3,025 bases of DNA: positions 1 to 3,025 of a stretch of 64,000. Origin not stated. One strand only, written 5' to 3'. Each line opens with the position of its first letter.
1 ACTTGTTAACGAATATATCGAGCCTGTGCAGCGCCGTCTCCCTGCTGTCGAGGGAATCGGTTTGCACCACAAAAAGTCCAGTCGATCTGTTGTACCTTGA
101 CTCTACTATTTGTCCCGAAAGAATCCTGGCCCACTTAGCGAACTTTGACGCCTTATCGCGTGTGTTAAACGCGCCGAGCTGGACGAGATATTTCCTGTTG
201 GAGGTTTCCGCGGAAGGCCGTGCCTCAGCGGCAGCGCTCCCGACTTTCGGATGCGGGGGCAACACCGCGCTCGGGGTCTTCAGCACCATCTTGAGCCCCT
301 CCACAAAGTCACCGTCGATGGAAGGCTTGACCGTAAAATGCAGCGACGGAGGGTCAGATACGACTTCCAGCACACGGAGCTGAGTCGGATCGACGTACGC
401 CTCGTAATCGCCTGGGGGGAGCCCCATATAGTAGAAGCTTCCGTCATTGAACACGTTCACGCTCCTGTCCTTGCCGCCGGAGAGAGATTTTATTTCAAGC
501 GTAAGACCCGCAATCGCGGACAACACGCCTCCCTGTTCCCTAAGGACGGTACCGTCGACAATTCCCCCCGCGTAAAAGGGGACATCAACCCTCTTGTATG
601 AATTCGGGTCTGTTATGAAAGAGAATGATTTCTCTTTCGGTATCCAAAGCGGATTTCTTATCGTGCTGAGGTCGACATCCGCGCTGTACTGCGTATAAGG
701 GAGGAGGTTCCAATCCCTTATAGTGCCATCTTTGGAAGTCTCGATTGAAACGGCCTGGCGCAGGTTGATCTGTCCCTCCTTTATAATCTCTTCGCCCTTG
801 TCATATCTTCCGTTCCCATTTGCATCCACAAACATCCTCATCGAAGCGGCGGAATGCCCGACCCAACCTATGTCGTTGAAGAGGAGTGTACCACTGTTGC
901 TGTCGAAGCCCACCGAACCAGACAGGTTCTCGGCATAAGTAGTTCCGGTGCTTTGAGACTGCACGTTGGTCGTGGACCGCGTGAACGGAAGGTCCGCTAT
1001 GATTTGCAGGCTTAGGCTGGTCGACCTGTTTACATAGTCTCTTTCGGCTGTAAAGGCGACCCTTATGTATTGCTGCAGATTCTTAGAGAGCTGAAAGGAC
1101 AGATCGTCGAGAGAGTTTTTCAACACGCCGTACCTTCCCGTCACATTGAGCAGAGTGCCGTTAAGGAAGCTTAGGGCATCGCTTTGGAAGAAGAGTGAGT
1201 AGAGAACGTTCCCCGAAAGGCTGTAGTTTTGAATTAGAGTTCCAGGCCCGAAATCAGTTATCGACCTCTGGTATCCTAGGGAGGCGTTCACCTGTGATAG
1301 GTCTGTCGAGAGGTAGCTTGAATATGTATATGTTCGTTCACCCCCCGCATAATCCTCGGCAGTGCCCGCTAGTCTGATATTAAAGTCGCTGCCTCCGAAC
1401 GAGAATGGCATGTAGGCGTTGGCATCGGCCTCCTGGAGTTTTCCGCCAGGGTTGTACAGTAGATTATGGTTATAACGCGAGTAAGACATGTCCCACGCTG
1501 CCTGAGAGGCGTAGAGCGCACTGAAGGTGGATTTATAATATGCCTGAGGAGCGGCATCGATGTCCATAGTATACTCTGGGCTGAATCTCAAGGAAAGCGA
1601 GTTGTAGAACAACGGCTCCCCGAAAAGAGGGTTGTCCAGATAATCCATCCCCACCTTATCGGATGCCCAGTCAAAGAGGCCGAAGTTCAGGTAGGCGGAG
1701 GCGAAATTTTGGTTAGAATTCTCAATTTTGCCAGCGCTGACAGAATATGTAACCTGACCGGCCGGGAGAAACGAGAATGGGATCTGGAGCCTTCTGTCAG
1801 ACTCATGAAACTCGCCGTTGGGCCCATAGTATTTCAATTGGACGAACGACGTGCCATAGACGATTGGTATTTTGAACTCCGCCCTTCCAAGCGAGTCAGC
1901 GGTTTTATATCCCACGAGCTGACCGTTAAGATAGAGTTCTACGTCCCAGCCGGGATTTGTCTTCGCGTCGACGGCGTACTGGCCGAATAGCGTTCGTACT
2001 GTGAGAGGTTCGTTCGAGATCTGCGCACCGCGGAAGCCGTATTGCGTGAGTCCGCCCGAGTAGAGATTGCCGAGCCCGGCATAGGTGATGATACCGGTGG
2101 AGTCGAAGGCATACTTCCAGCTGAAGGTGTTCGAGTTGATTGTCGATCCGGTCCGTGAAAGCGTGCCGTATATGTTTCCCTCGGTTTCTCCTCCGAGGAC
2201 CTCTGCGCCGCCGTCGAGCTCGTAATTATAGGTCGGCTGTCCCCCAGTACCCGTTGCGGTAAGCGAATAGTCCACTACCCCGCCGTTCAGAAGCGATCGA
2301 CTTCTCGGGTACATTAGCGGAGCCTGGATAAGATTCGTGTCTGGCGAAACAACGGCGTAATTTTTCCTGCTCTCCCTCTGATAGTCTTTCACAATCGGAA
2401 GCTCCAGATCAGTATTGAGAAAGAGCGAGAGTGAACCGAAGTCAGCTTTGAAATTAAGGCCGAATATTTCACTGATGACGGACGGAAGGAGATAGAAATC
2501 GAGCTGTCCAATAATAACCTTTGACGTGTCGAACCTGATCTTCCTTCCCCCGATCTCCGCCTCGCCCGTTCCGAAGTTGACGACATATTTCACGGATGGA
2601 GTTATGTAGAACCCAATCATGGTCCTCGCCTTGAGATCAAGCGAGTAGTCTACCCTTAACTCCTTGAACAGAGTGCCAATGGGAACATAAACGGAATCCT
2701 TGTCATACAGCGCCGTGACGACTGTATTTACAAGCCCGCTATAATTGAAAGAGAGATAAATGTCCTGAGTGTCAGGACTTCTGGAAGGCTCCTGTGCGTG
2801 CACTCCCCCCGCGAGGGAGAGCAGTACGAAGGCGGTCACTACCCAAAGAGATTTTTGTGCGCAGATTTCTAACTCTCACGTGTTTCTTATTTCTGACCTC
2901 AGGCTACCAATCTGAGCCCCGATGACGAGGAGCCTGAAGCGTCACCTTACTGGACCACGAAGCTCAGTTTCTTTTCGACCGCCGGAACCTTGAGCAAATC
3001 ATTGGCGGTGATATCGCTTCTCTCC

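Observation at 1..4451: Minimal three-gene chaperone/usher-like locus with a single DUF4402/SCPU-like subunit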

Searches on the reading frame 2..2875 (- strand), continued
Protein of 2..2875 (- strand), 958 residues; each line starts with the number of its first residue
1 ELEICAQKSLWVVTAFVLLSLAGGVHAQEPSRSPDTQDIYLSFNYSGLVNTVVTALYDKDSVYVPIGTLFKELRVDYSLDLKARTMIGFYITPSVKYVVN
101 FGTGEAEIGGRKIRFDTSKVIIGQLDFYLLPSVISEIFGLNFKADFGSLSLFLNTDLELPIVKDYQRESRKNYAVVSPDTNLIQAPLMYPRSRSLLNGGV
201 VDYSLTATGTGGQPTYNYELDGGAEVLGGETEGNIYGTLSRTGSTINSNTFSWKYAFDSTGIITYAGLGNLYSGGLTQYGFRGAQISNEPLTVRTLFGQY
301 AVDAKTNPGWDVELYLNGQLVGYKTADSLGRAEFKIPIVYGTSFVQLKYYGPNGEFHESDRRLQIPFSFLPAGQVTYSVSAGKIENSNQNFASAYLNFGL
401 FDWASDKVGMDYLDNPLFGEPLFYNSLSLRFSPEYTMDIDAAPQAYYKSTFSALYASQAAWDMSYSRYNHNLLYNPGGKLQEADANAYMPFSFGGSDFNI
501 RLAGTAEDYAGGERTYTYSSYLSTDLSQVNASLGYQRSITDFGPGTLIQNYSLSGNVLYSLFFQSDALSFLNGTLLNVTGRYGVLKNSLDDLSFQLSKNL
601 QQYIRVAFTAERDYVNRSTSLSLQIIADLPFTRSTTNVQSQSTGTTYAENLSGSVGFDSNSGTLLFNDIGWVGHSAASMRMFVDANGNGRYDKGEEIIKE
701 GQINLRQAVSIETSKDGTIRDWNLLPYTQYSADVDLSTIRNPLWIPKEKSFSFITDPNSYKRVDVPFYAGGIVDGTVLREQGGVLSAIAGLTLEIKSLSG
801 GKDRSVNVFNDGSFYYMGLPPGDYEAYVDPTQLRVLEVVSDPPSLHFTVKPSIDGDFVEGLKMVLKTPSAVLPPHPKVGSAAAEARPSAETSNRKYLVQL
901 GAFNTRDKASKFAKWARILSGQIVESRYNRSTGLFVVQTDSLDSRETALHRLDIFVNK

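Call 78: search_protein_families(library=pfam, proteins=[L055:3852-4712:+, L055:4743-7430:+, L056:3807-4580:+, L056:4584-7478:+, L056:2176-2658:+, L056:7478-8113:+, L056:8217-9296:+], max_evalue=0.01)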
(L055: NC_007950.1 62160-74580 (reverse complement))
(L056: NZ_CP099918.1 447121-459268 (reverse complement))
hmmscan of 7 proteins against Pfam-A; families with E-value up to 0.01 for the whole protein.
L055:3852-4712:+ (287 aa): 2 families
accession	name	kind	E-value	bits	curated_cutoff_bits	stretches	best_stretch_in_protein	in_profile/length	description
PF00345.26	PapD_N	-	1.6e-05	25.3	23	1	33-131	2-90/126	Pili and flagellar-assembly chaperone, PapD N-terminal domain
PF06280.18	fn3_5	-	0.0088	17.2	27.6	0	44-124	7-86/112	Fn3-like domain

L055:4743-7430:+ (896 aa): 2 families
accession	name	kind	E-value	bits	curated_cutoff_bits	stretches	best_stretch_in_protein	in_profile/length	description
PF17210.9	SdrD_B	-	1.9e-09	38.1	29.7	1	815-860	21-66/112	SdrD B-like domain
PF13620.12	CarboxypepD_reg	-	2.5e-05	25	32.3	1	811-861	8-57/82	Carboxypeptidase regulatory-like domain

L056:3807-4580:+ (258 aa): 2 families
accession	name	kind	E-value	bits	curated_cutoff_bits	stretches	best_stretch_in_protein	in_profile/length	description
PF00345.26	PapD_N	-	7e-05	23.2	23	1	23-152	2-121/126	Pili and flagellar-assembly chaperone, PapD N-terminal domain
PF06280.18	fn3_5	-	0.0051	17.9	27.6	0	37-112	10-86/112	Fn3-like domain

L056:4584-7478:+ (965 aa): 3 families
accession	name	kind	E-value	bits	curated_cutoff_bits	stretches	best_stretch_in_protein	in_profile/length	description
PF17210.9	SdrD_B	-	2.9e-11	44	29.7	1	804-849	21-66/112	SdrD B-like domain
PF13620.12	CarboxypepD_reg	-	3.9e-11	43.6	32.3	1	794-853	2-60/82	Carboxypeptidase regulatory-like domain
PF11974.14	bMG3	-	0.0085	16.5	34.9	0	803-838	24-59/103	Bacterial alpha-2-macroglobulin MG3 domain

L056:2176-2658:+ (161 aa): 1 family
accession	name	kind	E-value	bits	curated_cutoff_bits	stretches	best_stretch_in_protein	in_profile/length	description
PF05036.18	SPOR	-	7e-05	23.5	21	1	79-151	6-73/76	SPOR domain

L056:7478-8113:+ (212 aa): 1 family
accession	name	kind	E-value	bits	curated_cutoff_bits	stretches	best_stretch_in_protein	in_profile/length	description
PF05036.18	SPOR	-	2.8e-07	31.2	21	1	131-209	3-75/76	SPOR domain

L056:8217-9296:+ (360 aa): 3 families
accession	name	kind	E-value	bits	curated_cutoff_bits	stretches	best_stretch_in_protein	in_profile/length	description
PF13424.12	TPR_12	-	2.6e-08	34.3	30.1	1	163-232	4-75/77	Tetratricopeptide repeat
PF13374.12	TPR_10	-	0.0017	18.8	27.5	0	202-230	2-30/42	Tetratricopeptide repeat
PF13181.12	TPR_8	-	0.0078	16.8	25.7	0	86-116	2-32/34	Tetratricopeptide repeat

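Call 79: search_protein_families(library=ncbifam, proteins=[L055:3852-4712:+, L055:4743-7430:+, L056:3807-4580:+, L056:4584-7478:+], max_evalue=0.01)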
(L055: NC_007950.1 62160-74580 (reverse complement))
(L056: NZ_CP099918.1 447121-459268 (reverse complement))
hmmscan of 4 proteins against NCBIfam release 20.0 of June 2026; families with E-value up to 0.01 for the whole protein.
L055:3852-4712:+ (287 aa): 2 families
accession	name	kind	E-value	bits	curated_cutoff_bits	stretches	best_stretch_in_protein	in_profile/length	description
NF011782.0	PRK15246.1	equivalog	0.00065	18.9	277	1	15-117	13-103/252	fimbrial assembly chaperone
NF007398.0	PRK09926.1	equivalog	0.00067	19.3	285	1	17-60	11-54/246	fimbrial chaperone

L055:4743-7430:+ (896 aa): 0 families

L056:3807-4580:+ (258 aa): 1 family
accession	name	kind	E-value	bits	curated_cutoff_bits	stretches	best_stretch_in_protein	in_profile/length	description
NF011836.1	PRK15308.1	equivalog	0.0098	15.5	500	0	21-184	24-185/236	fimbrial chaperone TcfA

L056:4584-7478:+ (965 aa): 3 families
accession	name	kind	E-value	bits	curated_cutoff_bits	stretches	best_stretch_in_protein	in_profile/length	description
NF012181.0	MSCRAMM_SdrD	exception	9.1e-05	20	2500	1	768-843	1004-1073/1379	MSCRAMM family adhesin SdrD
NF000535.3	MSCRAMM_SdrC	exception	0.00022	19.4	1700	1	768-843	598-667/963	MSCRAMM family adhesin SdrC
NF052345.1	S_layer_anammox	exception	0.0025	15.2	1400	1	787-851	1308-1369/1596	Kustd1514 family S-layer glycoprotein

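Call 84: find_encoding_contigs(protein=P0071, flank=7000, max_places=1)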
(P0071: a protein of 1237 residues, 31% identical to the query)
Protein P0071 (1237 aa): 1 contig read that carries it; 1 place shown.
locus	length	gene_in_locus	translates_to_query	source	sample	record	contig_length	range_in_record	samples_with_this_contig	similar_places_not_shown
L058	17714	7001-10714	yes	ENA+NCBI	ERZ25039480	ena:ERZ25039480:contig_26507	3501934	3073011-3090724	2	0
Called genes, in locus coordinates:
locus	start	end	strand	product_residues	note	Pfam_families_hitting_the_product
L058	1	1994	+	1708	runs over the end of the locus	PF10162:G8 (faint), PF18962:Por_Secre_tail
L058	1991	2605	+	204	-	PF14352:DUF4402 (faint)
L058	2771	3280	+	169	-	-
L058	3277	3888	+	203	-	-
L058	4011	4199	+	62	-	-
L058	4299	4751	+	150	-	-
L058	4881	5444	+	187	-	PF14352:DUF4402 (weak)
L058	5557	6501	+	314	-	-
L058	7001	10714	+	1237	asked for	PF00515:TPR_1 (faint), PF07719:TPR_2 (faint), PF12895:ANAPC3 (faint), PF13181:TPR_8 (faint), PF13432:TPR_16 (faint), PF13428:TPR_14 (faint), PF13174:TPR_6 (weak), PF14559:TPR_19 (weak), +1 more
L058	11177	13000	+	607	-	-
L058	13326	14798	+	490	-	PF18962:Por_Secre_tail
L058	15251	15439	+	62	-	-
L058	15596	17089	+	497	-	PF00072:Response_reg, PF00158:Sigma54_activat, PF01078:Mg_chelatase (faint), PF14532:Sigma54_activ_2, PF25601:AAA_lid_14, PF02954:HTH_8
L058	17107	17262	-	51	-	-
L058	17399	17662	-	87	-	-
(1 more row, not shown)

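Call 85: find_encoding_contigs(protein=P0075, flank=7000, max_places=1)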
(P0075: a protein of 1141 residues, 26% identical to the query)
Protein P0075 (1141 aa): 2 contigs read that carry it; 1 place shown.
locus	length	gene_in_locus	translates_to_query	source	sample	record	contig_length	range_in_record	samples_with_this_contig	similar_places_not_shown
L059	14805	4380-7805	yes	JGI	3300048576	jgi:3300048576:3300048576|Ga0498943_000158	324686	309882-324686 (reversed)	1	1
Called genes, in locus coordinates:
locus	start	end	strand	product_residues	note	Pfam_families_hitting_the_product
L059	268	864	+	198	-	PF14352:DUF4402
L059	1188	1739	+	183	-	PF14352:DUF4402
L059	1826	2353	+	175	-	PF14352:DUF4402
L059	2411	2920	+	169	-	PF14352:DUF4402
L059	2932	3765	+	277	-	-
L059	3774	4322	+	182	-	PF14352:DUF4402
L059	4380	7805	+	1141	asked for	PF17210:SdrD_B (faint), PF13620:CarboxypepD_reg (weak), PF00691:OmpA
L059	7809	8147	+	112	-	-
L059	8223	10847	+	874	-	PF04023:FeoA, PF00009:GTP_EFTU (weak), PF01926:MMR_HSR1, PF02421:FeoB_N, PF17910:FeoB_Cyto, PF07670:Gate, PF07664:FeoB_C, PF07670:Gate, +1 more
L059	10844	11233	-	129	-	PF05336:rhaM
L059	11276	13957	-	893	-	PF14262:Cthe_2159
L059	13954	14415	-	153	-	PF18962:Por_Secre_tail (weak)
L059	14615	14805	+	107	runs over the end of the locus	PF03551:PadR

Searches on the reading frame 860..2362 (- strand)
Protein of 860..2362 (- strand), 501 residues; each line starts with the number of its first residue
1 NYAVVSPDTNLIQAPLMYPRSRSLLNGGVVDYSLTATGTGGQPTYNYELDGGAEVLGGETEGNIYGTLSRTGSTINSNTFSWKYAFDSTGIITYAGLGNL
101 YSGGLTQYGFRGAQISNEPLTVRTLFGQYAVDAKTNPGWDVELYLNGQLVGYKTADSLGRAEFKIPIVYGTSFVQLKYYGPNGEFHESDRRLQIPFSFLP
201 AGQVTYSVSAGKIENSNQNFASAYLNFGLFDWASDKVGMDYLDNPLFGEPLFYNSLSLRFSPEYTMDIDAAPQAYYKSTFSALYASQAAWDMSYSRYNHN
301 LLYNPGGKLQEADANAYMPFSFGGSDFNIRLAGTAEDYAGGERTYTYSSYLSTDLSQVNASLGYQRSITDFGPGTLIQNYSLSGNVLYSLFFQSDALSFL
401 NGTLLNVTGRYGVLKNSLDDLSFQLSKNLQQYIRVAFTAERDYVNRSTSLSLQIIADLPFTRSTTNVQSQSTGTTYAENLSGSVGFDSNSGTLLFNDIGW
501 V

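Call 92: search_protein_representatives(protein=window:860-2362:-)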
Query: 501 residues. Proteins with E-value up to 0.001 (for the whole library): 1985; up to 1e-10: 783; up to 1e-30: 248. The best 150 are listed.
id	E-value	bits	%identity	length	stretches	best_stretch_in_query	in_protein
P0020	1.7e-186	637.3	57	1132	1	1-501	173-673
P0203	1.1e-122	426.8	42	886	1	12-500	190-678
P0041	2.1e-122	425.9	42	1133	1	13-501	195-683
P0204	9.5e-114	397.3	42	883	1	7-501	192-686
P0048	6.0e-90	318.9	38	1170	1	7-497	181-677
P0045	1.8e-89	317.3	34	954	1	8-497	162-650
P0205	5.4e-85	302.5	35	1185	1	14-496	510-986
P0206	2.7e-80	287.0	35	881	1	12-492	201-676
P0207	1.9e-79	284.2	33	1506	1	16-495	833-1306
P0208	4.7e-79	282.9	33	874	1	14-500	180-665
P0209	5.5e-79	282.7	32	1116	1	14-501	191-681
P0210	1.6e-78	281.1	36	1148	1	15-492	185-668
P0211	3.8e-78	279.9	34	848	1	11-495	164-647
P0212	9.8e-78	278.6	33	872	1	10-491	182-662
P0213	9.3e-76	272.1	31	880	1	12-501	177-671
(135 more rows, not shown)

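Call 96: search_protein_families(library=pfam, alignment_id=A9, max_evalue=0.001)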
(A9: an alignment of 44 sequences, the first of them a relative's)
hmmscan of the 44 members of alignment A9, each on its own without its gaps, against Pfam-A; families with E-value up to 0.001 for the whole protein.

A. member 1, P0203 (886 aa): 0 families

B. families by the number of members that match (of 44 scanned): 14 families
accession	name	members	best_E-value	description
PF13620.12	CarboxypepD_reg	22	1.8e-09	Carboxypeptidase regulatory-like domain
PF17210.9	SdrD_B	16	2e-07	SdrD B-like domain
PF05036.18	SPOR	12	2e-22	SPOR domain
PF25788.1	Ig_Rha78A_N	4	3.3e-10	Rha78A-like, N-terminal immunoglobulin domain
PF00577.26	Usher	4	6.2e-08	Outer membrane usher protein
PF00041.27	fn3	4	1.3e-06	Fibronectin type III domain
PF00691.25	OmpA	2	1.2e-20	OmpA family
PF17802.7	SpaA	2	2.5e-05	Prealbumin-like fold domain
PF01476.26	LysM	2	0.00016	LysM domain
PF16656.11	Pur_ac_phosph_N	1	5.6e-05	Purple acid Phosphatase, N-terminal domain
PF21910.2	GH85_C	1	7.8e-05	GH85 endohexosaminidases, C-terminal domain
PF06051.17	DUF928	1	0.00033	Domain of Unknown Function (DUF928)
PF07833.16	Cu_amine_oxidN1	1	0.00059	Copper amine oxidase N-terminal domain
PF23194.1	NOMO_5th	1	0.00066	NOMO fifth transthyretin-like domain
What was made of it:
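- On Pfam Usher (PF00577) / PapD_N (PF00345) as curated sequence families: Family relatives do bridge the gap: 4 of 44 hit Usher (call 96), and two proteobacterial chaperones pass PapD_N (call 78).
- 4 of 44 family representatives hit Pfam Usher directly, best E 6e-8 (call 96). SPOR occurs in 12 of 44 family representatives, OmpA in 2 and LysM in 2 (call 96). Some family members hit Pfam Usher at 6e-8 (call 96).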
